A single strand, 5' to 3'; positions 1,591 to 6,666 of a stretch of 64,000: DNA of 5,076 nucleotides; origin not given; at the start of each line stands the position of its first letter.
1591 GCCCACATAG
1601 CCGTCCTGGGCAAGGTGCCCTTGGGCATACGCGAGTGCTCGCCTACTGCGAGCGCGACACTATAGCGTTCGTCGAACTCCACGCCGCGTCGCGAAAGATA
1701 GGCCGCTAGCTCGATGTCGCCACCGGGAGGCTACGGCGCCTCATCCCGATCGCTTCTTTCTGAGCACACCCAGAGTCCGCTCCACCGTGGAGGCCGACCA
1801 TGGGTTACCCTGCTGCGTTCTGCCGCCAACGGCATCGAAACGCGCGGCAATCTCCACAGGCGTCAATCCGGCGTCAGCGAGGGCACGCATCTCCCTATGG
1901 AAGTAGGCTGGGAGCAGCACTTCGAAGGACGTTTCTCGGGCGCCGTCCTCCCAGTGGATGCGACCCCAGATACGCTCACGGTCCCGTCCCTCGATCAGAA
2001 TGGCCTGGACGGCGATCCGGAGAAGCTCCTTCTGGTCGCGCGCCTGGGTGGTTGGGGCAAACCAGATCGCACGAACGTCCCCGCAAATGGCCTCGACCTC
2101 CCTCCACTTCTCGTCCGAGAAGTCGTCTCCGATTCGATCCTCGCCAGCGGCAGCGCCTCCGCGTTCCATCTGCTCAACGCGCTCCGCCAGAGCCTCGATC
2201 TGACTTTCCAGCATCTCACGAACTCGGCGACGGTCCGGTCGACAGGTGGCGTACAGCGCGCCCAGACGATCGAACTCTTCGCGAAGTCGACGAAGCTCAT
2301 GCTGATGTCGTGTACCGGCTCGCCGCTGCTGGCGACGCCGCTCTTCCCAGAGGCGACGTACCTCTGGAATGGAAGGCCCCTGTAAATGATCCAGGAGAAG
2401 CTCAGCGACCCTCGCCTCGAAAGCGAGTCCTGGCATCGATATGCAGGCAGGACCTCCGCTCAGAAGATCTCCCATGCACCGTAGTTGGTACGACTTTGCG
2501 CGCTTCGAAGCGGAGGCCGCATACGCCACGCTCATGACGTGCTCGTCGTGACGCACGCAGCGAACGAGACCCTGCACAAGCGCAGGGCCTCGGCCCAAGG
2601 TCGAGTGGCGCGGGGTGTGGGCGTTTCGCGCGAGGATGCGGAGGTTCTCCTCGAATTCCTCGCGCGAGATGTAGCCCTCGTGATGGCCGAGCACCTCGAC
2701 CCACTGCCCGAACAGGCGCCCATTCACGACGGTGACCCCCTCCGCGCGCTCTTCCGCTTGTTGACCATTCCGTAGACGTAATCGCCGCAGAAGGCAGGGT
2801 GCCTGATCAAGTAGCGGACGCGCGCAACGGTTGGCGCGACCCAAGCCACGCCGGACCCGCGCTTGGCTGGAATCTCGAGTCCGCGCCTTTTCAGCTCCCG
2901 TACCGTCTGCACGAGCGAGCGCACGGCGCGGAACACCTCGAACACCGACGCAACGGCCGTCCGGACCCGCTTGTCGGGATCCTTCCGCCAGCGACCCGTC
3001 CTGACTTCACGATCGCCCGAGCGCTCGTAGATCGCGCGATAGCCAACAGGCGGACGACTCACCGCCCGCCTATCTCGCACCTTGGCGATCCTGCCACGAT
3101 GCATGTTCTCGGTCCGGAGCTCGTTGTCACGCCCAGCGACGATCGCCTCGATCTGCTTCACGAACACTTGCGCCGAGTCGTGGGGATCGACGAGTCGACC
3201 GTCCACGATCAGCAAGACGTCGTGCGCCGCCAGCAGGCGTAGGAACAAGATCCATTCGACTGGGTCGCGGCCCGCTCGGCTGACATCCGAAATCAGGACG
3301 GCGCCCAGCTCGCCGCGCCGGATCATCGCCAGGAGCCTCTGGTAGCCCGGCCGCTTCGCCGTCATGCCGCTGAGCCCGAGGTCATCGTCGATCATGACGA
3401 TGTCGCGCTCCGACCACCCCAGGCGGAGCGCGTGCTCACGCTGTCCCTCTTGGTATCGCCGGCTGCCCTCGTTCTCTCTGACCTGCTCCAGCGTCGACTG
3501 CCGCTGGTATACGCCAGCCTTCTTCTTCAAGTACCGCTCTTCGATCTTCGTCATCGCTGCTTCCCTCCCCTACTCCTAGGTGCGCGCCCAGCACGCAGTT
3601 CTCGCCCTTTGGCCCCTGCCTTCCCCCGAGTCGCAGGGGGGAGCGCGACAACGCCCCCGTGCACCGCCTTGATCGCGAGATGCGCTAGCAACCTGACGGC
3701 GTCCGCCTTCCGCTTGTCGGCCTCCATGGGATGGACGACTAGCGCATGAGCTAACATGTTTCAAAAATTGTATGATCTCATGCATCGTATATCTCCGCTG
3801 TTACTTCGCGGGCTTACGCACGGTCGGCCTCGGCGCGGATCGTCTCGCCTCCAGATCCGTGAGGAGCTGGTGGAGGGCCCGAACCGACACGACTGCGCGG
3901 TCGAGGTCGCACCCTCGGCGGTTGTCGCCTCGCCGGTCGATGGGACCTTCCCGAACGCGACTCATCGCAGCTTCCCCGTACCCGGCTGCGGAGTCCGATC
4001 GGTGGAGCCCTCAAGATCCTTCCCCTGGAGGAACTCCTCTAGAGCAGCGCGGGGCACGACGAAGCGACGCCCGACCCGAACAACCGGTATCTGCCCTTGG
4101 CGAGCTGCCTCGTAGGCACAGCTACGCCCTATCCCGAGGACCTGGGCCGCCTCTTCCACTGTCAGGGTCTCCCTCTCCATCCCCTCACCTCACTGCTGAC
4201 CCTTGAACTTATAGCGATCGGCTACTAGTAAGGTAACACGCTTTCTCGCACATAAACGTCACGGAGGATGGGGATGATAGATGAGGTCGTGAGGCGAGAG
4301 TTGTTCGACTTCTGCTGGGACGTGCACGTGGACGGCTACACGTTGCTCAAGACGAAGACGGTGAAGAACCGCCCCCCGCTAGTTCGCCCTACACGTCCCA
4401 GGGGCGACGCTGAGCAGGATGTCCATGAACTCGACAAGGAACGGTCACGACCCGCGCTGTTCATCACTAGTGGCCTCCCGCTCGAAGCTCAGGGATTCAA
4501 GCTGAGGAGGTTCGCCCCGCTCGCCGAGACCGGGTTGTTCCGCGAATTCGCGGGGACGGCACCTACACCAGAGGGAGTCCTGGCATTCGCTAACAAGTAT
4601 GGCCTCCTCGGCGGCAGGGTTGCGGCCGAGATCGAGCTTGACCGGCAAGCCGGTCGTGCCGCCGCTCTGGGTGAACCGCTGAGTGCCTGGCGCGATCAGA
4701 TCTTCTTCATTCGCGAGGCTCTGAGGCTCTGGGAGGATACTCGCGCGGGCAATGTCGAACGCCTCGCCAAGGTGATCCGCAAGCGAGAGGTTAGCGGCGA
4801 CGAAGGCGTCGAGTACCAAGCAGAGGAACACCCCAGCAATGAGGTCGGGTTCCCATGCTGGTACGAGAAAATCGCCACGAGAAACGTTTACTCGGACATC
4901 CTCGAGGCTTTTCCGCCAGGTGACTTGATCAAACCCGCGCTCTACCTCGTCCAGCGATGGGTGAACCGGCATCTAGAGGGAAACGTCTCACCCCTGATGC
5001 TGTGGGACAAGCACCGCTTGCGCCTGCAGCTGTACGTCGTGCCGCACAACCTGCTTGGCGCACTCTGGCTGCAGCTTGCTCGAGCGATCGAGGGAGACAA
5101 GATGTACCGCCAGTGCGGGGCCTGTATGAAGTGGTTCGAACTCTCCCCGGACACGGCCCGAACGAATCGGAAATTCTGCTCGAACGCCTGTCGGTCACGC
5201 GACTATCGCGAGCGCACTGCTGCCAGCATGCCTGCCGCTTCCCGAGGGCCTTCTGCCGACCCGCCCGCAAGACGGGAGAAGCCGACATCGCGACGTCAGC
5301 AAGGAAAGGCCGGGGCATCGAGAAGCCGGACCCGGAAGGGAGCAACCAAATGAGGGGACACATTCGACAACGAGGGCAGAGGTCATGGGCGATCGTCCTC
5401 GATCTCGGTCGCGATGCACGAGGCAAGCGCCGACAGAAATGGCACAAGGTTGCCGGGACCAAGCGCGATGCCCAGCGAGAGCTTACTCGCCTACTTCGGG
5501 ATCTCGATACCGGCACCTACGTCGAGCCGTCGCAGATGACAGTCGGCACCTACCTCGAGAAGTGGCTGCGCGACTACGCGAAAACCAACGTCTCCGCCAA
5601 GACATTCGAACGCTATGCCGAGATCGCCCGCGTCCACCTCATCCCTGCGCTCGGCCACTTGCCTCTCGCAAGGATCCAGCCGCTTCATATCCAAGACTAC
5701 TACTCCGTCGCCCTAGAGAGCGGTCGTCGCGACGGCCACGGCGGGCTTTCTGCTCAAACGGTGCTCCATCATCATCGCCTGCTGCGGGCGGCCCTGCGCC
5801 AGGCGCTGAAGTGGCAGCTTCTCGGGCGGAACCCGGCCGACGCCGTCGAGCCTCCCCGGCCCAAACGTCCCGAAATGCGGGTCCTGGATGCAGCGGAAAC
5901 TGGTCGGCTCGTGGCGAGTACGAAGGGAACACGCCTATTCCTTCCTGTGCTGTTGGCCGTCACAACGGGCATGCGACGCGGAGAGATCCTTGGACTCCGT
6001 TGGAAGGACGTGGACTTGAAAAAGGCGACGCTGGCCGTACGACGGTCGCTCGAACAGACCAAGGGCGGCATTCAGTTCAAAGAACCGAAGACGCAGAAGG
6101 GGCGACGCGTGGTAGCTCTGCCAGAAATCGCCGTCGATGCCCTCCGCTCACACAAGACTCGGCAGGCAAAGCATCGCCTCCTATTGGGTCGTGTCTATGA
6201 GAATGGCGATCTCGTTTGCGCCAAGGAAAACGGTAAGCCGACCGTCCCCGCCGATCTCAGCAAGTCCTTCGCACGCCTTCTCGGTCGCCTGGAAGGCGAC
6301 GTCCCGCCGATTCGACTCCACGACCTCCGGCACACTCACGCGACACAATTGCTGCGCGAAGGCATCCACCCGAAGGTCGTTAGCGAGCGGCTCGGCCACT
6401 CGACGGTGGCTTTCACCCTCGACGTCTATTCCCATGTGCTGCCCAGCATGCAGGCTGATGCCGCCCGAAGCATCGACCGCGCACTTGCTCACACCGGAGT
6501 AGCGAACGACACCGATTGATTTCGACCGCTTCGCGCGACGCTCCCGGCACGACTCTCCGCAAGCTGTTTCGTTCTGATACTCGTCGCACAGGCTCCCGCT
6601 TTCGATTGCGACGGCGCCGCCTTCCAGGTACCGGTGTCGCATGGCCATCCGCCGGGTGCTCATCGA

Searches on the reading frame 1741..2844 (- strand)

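Call 17: search_protein_families(library=pfam, proteins=[window:1741-2844:-], max_evalue=0.001)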
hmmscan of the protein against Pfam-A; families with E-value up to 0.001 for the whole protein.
window:1741-2844:- (367 aa): 1 family
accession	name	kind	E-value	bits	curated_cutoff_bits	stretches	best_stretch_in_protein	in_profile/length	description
PF07508.19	Recombinase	-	1.4e-05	25.7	21.1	0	320-358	11-49/102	Recombinase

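Call 40: search_protein_families(library=padloc, proteins=[window:1741-2844:-], max_evalue=0.001)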
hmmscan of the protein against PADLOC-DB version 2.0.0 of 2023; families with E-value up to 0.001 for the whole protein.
window:1741-2844:- (367 aa): 0 families

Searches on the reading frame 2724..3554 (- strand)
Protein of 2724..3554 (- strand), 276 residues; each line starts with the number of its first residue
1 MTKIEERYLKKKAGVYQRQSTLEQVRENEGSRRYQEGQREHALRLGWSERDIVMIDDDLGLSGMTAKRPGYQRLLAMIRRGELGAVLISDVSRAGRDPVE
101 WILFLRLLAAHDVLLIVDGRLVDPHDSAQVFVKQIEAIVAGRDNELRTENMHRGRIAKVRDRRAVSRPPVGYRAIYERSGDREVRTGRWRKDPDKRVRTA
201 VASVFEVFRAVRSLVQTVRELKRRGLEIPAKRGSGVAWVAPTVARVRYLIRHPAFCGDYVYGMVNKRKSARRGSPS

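Call 17: search_protein_families(library=pfam, proteins=[window:2724-3554:-], max_evalue=0.001)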
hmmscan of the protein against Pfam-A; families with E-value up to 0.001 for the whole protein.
window:2724-3554:- (276 aa): 2 families
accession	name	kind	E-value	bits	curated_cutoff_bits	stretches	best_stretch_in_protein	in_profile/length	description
PF00239.26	Resolvase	-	9.8e-16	58.6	23.3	1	15-160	3-141/145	Resolvase, N terminal domain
PF07508.19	Recombinase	-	4.4e-06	27.3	21.1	1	200-269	6-68/102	Recombinase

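Call 40: search_protein_families(library=padloc, proteins=[window:2724-3554:-], max_evalue=0.001)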
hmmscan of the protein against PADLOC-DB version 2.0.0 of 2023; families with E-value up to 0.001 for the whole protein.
window:2724-3554:- (276 aa): 0 families

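Call 72: search_protein_families(library=phrogs, proteins=[window:2724-3554:-], max_evalue=0.001)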
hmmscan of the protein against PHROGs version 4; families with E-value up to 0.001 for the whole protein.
window:2724-3554:- (276 aa): 2 families
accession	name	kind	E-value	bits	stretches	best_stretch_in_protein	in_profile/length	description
phrog_95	-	integration and excision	3.9e-25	89.5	1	7-263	84-321/651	integrase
phrog_125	-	DNA, RNA and nucleotide metabolism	1.2e-11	45.6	1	9-173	18-165/254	DNA invertase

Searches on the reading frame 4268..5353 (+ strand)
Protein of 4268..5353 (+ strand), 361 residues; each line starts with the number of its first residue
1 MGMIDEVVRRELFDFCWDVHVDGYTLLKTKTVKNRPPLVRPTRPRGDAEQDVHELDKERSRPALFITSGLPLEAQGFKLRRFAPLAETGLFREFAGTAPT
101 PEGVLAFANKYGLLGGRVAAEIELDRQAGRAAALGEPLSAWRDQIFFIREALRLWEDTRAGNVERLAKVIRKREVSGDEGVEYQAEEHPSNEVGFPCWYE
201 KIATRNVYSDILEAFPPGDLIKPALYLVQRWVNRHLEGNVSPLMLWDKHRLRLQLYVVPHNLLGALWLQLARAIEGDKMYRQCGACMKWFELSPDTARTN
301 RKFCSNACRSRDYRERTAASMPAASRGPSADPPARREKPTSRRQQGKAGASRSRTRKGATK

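Call 17: search_protein_families(library=pfam, proteins=[window:4268-5350:+], max_evalue=0.001)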
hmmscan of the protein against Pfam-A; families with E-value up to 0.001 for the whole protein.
window:4268-5350:+ (361 aa): 0 families

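Call 40: search_protein_families(library=padloc, proteins=[window:4268-5350:+], max_evalue=0.001)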
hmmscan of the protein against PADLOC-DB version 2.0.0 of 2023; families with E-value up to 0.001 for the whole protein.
window:4268-5350:+ (361 aa): 0 families

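Call 59: find_encoding_contigs(protein=window:4268-5353:+, flank=3000, max_places=6)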
Protein window:4268-5353:+ (361 aa): no gene with exactly this product is on record in the collection.

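Call 72: search_protein_families(library=phrogs, proteins=[window:4268-5350:+], max_evalue=0.001)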
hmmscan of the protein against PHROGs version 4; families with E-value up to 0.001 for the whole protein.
window:4268-5350:+ (361 aa): 1 family
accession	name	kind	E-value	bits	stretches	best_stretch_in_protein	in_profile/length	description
phrog_1271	-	DNA, RNA and nucleotide metabolism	1e-06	29.4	1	276-336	208-248/361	HNH endonuclease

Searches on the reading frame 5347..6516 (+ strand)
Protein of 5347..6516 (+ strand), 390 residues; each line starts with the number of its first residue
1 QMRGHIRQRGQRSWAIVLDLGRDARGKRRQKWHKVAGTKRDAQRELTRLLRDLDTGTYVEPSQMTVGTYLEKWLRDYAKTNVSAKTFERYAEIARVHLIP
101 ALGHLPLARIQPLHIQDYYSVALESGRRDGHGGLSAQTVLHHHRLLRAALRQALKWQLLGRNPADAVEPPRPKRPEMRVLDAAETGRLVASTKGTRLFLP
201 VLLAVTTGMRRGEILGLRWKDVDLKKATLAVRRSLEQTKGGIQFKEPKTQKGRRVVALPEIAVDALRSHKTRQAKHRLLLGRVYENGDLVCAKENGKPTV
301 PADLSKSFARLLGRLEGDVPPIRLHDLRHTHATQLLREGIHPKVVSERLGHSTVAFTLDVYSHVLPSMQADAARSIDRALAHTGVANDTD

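Call 7: search_protein_families(library=pfam, proteins=[window:5347-6516:+], max_evalue=0.01)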
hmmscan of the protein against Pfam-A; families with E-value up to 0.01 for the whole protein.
window:5347-6516:+ (390 aa): 3 families
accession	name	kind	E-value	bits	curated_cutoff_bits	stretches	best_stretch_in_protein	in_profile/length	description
PF00589.27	Phage_integrase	-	9.2e-26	91.1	27.1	1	181-365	4-169/172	Phage integrase family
PF14659.12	Phage_int_SAM_3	-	4.1e-13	49.8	22.6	1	65-119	1-54/58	Phage integrase, N-terminal SAM-like domain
PF14657.12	Arm-DNA-bind_4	-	0.00097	19.1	22.3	1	13-57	1-46/47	Arm DNA-binding domain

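Call 40: search_protein_families(library=padloc, proteins=[window:5347-6516:+], max_evalue=0.001)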
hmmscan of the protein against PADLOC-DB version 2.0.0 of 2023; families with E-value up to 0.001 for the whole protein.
window:5347-6516:+ (390 aa): 0 families

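Call 72: search_protein_families(library=phrogs, proteins=[window:5347-6516:+], max_evalue=0.001)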
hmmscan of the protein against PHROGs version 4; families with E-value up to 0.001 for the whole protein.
window:5347-6516:+ (390 aa): 7 families
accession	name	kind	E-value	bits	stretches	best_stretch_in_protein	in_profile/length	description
phrog_1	-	integration and excision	1.2e-76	260.3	1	9-381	119-452/611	integrase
phrog_216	-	integration and excision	2.8e-31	109.8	1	144-380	20-240/301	integrase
phrog_7685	-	integration and excision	5.7e-16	59.8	1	241-377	116-236/240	integrase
phrog_26960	-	unknown function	5.2e-12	47.2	1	3-118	8-122/146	-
phrog_23783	-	integration and excision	1.5e-09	39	1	10-172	11-157/162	integrase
phrog_37709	-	unknown function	2.5e-07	31.6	1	140-227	22-107/116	-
phrog_34557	-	integration and excision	2.1e-06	28.6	1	205-365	8-167/183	integrase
